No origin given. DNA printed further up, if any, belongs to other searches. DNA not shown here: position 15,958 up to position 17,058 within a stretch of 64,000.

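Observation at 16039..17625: Secreted protein built from eight tandem 30-aa tryptophan-rich repeats, a family I cannot place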

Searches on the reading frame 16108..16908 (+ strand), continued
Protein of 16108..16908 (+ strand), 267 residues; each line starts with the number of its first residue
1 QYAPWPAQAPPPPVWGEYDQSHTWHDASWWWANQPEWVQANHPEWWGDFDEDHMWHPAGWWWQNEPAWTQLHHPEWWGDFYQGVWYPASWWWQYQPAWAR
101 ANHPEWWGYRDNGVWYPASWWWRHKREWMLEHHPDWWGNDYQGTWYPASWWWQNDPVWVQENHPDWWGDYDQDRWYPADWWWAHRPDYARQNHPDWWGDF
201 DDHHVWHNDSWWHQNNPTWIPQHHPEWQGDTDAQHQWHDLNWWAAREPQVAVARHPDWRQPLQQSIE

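Call 51: find_homologous_proteins(query=A2, max_evalue=0.001)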
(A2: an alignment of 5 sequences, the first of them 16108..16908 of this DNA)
Query A2 (5 sequences) (267 aa, profile of the alignment): 174 proteins with E <= 0.001 among 2377 candidates; the best 120 are listed.
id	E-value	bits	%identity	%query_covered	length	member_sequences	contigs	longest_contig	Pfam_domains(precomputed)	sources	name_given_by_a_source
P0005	7.9e-81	289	55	68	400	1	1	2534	-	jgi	jgi:hypothetical protein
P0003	1.3e-65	239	40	91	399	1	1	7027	-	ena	-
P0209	8.2e-51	191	58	51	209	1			-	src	-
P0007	7.7e-50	188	55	44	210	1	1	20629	-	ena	-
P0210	2.4e-46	176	49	60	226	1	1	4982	-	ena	-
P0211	1.1e-43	168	73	35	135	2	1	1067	-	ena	-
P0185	1.1e-43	167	65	42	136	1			-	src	-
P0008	9.7e-42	161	57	44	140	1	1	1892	-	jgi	-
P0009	7.9e-41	158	61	45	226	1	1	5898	-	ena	-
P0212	1.2e-40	158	84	32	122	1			-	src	-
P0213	1.8e-40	157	59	45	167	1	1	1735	-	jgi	jgi:hypothetical protein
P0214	2.3e-37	147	67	39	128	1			-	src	-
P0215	3.1e-37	146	61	42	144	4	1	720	-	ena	-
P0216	1.2e-34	138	84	27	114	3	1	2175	-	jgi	jgi:hypothetical protein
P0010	5.7e-33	132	70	33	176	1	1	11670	-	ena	-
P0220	4.9e-29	120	58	33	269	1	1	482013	-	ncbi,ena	-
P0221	5.9e-29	119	77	23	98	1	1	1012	-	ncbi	-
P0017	1.1e-23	102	60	30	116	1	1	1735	-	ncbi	-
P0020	1.4e-20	92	69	18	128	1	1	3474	-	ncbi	-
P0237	4.8e-13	67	39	48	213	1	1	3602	-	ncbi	-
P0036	2.0e-10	59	45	28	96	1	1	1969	-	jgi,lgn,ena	-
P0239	2.9e-10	58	35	48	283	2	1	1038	PF16525.11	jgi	jgi:hypothetical protein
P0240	3.4e-10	58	47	22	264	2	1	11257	-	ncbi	-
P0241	5.5e-10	57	46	23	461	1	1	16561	-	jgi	jgi:hypothetical protein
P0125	8.0e-10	57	45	28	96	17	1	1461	-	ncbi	-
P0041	2.0e-9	55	41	26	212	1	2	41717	-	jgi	jgi:hypothetical protein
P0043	3.7e-9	54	32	71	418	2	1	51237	-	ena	-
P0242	4.2e-9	54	42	28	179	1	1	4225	-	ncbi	ncbi:MAG TPA: hypothetical protein VIX12_08015 [Candidatus Binataceae bacterium]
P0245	1.3e-8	53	38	37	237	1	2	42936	-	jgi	jgi:hypothetical protein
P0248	2.0e-8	52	40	25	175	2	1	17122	-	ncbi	ncbi:MAG TPA: hypothetical protein VIX59_08680 [Candidatus Binataceae bacterium]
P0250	2.7e-8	52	42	23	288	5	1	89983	-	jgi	jgi:hypothetical protein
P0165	7.8e-8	50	41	28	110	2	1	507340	-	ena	-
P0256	1.3e-7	49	43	32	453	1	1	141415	-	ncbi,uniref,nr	ncbi:MAG: hypothetical protein Q7S58_15310 [Candidatus Binatus sp.]|uniref:hypothetical protein n=1 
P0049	2.6e-7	48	39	33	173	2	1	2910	-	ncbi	-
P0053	7.0e-7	47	39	24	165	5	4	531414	-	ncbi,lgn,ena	-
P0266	1.1e-6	46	35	37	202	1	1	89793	-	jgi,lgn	-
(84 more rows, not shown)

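Call 53: search_protein_families(library=pfam, proteins=[P0239, P0241, P0250, P0256, P0240, P0245, P0266, P0242, P0248, P0053], max_evalue=0.1)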
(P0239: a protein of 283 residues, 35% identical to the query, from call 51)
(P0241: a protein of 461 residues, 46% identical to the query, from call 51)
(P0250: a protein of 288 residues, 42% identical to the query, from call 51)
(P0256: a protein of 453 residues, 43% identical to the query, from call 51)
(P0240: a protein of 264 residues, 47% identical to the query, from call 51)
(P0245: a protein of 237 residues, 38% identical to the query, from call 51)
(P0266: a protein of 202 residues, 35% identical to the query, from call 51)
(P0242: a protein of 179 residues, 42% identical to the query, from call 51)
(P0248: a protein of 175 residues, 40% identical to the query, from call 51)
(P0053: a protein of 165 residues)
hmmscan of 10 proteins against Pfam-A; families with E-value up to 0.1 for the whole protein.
P0239 (283 aa): 4 families
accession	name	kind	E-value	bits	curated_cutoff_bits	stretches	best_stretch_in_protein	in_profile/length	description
PF16525.10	MHB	-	1.1e-05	26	27.4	1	80-122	18-63/77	Haemophore, haem-binding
PF24335.1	DUF7503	-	0.0041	17.1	27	0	139-150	3-14/42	Family of unknown function (DUF7503)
PF18882.5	DUF5647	-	0.0042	17.3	27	0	105-132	11-38/79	Family of unknown function (DUF5647)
PF23713.2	WH_Egal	-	0.066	14.2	27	0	43-57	41-55/69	Egalitarian winged helix domain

P0241 (461 aa): 0 families

P0250 (288 aa): 4 families
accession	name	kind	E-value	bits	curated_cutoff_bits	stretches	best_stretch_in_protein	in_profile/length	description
PF18882.5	DUF5647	-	0.005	17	27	0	89-117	10-38/79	Family of unknown function (DUF5647)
PF25591.1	LRV_2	-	0.014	15.8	27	0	121-135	23-37/61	Leucine Rich Repeat Variant domain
PF23195.1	UBQLN1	-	0.06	13.5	27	0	104-135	12-41/70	Ubiquilin-1-like domain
PF23713.2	WH_Egal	-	0.098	13.6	27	0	123-135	43-56/69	Egalitarian winged helix domain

P0256 (453 aa): 0 families

P0240 (264 aa): 0 families

P0245 (237 aa): 0 families

P0266 (202 aa): 1 family
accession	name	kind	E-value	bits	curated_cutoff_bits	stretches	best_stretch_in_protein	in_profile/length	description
PF18838.6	LPD23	-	0.0026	18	27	1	83-106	25-48/58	Large polyvalent protein associated domain 23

P0242 (179 aa): 0 families

P0248 (175 aa): 0 families

P0053 (165 aa): 1 family
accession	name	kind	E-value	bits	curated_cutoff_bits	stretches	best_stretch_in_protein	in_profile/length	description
PF24335.1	DUF7503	-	0.006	16.6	27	0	36-48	3-15/42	Family of unknown function (DUF7503)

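Call 60: predict_structure(alignment_id=A5)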
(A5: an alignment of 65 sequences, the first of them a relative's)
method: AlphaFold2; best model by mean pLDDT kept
length: 96 residues; sequences in the alignment: 65
mean_pLDDT: 79.2   pTM: 0.53
mean pLDDT of the five models: 79.2, 77.5, 77.3, 75.7, 74.8
residues with pLDDT >= 90: 56; 70-90: 9; 50-70: 20; < 50: 11
segments of 3 or more residues with pLDDT < 50: 19-23
pLDDT, mean of each block of 10 residues (from residue 1): 51 49 53 91 93 91 87 94 97 93
secondary structure, 60 per line:
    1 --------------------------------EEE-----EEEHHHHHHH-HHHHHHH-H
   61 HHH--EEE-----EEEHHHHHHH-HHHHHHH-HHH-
elements in order: E33-35 E41-43 H44-50 H52-58 H60-63 E66-68 E74-76 H77-83 H85-91
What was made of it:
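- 16150..16881 (+): Eight tandem Trp-core units (aa 38-281; 31, 31, 30, 30, 30, 30, 31 and 31 aa). Unit profile: W G D [FY] [DY] x x (H) x W [YRH] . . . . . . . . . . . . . [VA] R x [HN] H P [ED] W. The same unit fold appears at pLDDT >90 in a two-unit relative (call 60).
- pLDDT is >90 for the mature part of P0036, using a 65-sequence alignment, with the same order of secondary-structure elements (call 60).
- Tried and rejected: I used the second job on the small family instead (call 60).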

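Call 63: fold_search(model_id=the predicted structure, library=pdb)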
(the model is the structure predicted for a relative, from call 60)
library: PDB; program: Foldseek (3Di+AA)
matches with E <= 10: 2; with E <= 0.001: 0
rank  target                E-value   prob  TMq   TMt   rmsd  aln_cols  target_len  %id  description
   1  6gys_A                7.7e+00  0.02  0.16  0.05   7.0        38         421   10  Cryo-EM structure of the CBF3-CEN3 complex of the budding yeast kinetochore (released 2018-12-05)
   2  5b4y                  8.8e+00  0.02  0.19  0.23  10.2        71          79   14  Crystal structure of the LA12 fragment of ApoER2 (released 2017-04-26)
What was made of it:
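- Tried and rejected: Two-unit model against PDB: best E 7.7 (call 63).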

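Call 64: search_solved_structures(query=A5, max_evalue=10)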
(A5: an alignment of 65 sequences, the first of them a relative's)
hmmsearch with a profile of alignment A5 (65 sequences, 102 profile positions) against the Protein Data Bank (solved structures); distinct sequences matched with E-value up to 10: 9.
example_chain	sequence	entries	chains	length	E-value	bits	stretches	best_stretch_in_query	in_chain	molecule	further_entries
2wqh_A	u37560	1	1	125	0.18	14.9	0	31-93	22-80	CTPR3Y3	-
9gzg_A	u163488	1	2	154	0.26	14.4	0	30-84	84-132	Engineered CTPR protein with glutamic acids for conductivity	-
2xw7_A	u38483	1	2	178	0.41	13.8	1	38-78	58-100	DIHYDROFOLATE REDUCTASE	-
1na0_A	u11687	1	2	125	0.42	13.8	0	32-84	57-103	designed protein CTPR3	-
8ch0_A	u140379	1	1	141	0.47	13.6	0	31-83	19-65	Consensus tetratricopeptide repeat protein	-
2fo7_A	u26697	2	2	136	0.53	13.4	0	31-83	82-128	SYNTHETIC CONSENSUS TPR PROTEIN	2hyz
7am2_BZ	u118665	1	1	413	0.78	12.9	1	37-63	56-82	Pseudouridylate synthase-like protein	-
8bu0_A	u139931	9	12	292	1.5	12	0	32-83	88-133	Consensus tetratricopeptide repeat protein | Crystal structure of an 8-repeat consensus TPR superhelix with Zinc. | Monomer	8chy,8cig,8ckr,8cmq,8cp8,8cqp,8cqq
2avp_A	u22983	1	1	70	1.9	11.7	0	31-83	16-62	synthetic consensus TPR protein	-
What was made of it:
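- On TPR / Sel1: The PDB profile search gives only E 0.18-1.9 to designed TPRs (call 64).
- Closest known: TPR / Sel1 alpha-solenoids. Different: Only insignificant sequence matches to designed consensus TPRs (E 0.18-1.9, call 64).
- Tried and rejected: Two-unit profile: designed TPRs at E>=0.18 (call 64).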

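Call 65: search_solved_structures(query=A2, max_evalue=10)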
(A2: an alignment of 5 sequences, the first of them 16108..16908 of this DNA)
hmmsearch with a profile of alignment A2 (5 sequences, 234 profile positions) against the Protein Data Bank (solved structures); distinct sequences matched with E-value up to 10: 0.
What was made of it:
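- Tried and rejected: Repeat-domain profile: nothing (call 65).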

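Call 68: find_encoding_contigs(protein=P0250, flank=7000, max_places=2)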
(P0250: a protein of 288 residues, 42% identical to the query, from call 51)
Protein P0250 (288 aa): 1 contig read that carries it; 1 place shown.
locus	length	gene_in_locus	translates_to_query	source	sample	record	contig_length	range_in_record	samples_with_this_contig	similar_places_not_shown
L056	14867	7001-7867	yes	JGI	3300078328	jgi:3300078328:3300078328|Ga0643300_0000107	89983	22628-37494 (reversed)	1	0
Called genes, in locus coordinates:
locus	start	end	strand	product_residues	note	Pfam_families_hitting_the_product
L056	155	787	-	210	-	-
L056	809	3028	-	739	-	PF22019:GlgB_N, PF02922:CBM_48, PF00128:Alpha-amylase, PF02806:Alpha-amylase_C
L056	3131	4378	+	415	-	PF00753:Lactamase_B, PF14863:Alkyl_sulf_dimr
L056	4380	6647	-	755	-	PF00270:DEAD (weak), PF04851:ResIII, PF17757:UvrB_inter, PF27431:UvrB_3rd, PF00271:Helicase_C, PF12344:UvrB, PF02151:UVR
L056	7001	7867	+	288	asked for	-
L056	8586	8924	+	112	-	PF00691:OmpA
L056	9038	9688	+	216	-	-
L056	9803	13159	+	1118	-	PF12773:DZR, PF13240:Zn_Ribbon_1 (weak), PF13248:Zn_ribbon_3 (faint), PF00211:Guanylate_cyc, PF13424:TPR_12 (faint), PF13191:AAA_16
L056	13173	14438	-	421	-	PF02771:Acyl-CoA_dh_N (faint), PF02770:Acyl-CoA_dh_M, PF00441:Acyl-CoA_dh_1, PF08028:Acyl-CoA_dh_2 (weak)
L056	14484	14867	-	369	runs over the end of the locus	PF02771:Acyl-CoA_dh_N, PF02770:Acyl-CoA_dh_M, PF00441:Acyl-CoA_dh_1, PF08028:Acyl-CoA_dh_2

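Call 69: find_encoding_contigs(protein=P0256, flank=7000, max_places=2)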
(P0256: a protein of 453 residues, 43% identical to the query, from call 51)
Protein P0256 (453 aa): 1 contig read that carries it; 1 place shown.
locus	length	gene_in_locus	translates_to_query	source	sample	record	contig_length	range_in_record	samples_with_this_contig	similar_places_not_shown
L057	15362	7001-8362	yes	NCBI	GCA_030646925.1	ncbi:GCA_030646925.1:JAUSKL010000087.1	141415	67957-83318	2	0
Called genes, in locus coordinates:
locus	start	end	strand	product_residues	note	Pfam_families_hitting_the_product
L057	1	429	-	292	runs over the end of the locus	PF00296:Bac_luciferase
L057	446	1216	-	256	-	-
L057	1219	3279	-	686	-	PF00795:CN_hydrolase, PF02540:NAD_synthase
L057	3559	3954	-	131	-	PF04480:DUF559, PF18741:MTES_1575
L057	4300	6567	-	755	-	PF00270:DEAD (weak), PF04851:ResIII, PF17757:UvrB_inter, PF27431:UvrB_3rd, PF00271:Helicase_C, PF12344:UvrB, PF02151:UVR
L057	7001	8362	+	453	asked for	-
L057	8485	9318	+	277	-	-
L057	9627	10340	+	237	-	-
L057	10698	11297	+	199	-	-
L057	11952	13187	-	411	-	PF02771:Acyl-CoA_dh_N (weak), PF02770:Acyl-CoA_dh_M, PF00441:Acyl-CoA_dh_1, PF08028:Acyl-CoA_dh_2 (weak)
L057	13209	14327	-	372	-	PF02771:Acyl-CoA_dh_N, PF02770:Acyl-CoA_dh_M, PF00441:Acyl-CoA_dh_1, PF08028:Acyl-CoA_dh_2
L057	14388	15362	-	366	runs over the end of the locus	PF01408:GFO_IDH_MocA, PF22725:GFO_IDH_MocA_C3, PF02894:GFO_IDH_MocA_C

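Call 70: find_encoding_contigs(protein=P0266, flank=7000, max_places=2)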
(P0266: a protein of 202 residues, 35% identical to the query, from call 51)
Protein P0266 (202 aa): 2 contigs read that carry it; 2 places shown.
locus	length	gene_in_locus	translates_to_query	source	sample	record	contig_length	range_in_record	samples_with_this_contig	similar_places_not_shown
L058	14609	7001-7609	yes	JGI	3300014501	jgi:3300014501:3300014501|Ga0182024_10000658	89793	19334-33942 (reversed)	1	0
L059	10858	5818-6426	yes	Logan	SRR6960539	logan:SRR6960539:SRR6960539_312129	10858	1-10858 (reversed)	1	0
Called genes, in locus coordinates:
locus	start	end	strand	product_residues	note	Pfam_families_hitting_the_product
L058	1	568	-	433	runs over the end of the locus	PF00465:Fe-ADH, PF13685:Fe-ADH_2 (weak), PF25137:ADH_Fe_C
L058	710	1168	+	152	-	-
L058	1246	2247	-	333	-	PF00144:Beta-lactamase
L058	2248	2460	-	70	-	PF00144:Beta-lactamase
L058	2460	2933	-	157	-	PF00072:Response_reg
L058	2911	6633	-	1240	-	PF00989:PAS, PF13188:PAS_8 (weak), PF13426:PAS_9 (weak), PF13426:PAS_9, PF00989:PAS, PF13426:PAS_9, PF00512:HisKA, PF02518:HATPase_c, +4 more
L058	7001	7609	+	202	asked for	-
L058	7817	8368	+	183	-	-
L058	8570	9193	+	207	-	-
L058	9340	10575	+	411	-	PF01717:Meth_synt_2 (weak)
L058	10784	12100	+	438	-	PF07044:DUF1329, PF17131:TP_0789-like (faint)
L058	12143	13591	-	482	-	PF13231:PMT_2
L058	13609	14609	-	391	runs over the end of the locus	PF02558:ApbA (weak), PF02826:2-Hacid_dh_C (faint), PF03446:NAD_binding_2 (faint), PF03721:UDPG_MGDP_dh_N, PF03807:F420_oxidored (faint), PF00984:UDPG_MGDP_dh, PF03720:UDPG_MGDP_dh_C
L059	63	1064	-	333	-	PF00144:Beta-lactamase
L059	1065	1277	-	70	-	PF00144:Beta-lactamase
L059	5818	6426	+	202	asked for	-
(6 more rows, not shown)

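Call 78: list_cluster_members(proteins=[P0049, P0125, P0188, P0240, P0237, P0220, P0221, P0017, P0020, P0053])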
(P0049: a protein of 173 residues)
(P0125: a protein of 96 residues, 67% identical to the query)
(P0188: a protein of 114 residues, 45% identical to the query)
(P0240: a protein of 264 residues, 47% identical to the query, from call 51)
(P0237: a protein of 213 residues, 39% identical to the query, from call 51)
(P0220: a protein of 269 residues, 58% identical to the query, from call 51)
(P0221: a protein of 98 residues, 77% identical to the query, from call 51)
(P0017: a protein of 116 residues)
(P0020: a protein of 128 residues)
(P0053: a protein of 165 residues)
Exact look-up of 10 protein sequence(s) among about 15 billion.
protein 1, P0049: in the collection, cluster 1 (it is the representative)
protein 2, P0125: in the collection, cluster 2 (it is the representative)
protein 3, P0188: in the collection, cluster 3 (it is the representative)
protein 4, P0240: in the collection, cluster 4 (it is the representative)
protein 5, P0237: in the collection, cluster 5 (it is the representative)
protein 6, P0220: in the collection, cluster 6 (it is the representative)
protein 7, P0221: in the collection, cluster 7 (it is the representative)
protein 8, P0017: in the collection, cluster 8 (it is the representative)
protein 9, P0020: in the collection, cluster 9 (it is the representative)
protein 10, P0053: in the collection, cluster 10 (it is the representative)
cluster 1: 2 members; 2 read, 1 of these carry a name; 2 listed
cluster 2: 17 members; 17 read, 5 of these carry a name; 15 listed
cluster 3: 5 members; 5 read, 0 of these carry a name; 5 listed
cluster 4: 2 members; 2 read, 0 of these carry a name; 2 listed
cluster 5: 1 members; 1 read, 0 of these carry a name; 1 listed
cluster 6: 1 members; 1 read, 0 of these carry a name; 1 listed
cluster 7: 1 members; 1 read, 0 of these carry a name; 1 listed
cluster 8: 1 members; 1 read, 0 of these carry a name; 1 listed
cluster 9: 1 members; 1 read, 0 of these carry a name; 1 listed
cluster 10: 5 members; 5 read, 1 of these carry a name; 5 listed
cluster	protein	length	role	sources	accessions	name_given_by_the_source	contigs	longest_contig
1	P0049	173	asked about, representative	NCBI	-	-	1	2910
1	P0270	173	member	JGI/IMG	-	hypothetical protein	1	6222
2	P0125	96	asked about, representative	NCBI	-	-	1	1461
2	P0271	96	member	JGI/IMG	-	hypothetical protein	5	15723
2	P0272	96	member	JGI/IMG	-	hypothetical protein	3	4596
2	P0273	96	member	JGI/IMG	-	hypothetical protein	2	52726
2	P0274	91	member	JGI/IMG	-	hypothetical protein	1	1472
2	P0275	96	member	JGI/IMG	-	hypothetical protein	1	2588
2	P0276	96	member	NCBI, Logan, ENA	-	-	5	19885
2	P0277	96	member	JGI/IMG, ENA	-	-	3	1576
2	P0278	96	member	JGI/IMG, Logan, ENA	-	-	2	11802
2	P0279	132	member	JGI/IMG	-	-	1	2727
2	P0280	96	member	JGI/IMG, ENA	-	-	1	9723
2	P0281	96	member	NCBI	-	-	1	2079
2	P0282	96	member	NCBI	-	-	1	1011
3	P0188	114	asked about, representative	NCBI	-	-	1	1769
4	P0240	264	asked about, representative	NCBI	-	-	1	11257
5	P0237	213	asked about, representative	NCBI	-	-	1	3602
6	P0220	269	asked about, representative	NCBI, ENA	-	-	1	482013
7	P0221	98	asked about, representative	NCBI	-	-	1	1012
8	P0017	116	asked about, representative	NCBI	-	-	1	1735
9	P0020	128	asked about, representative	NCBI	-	-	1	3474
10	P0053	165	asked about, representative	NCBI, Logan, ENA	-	-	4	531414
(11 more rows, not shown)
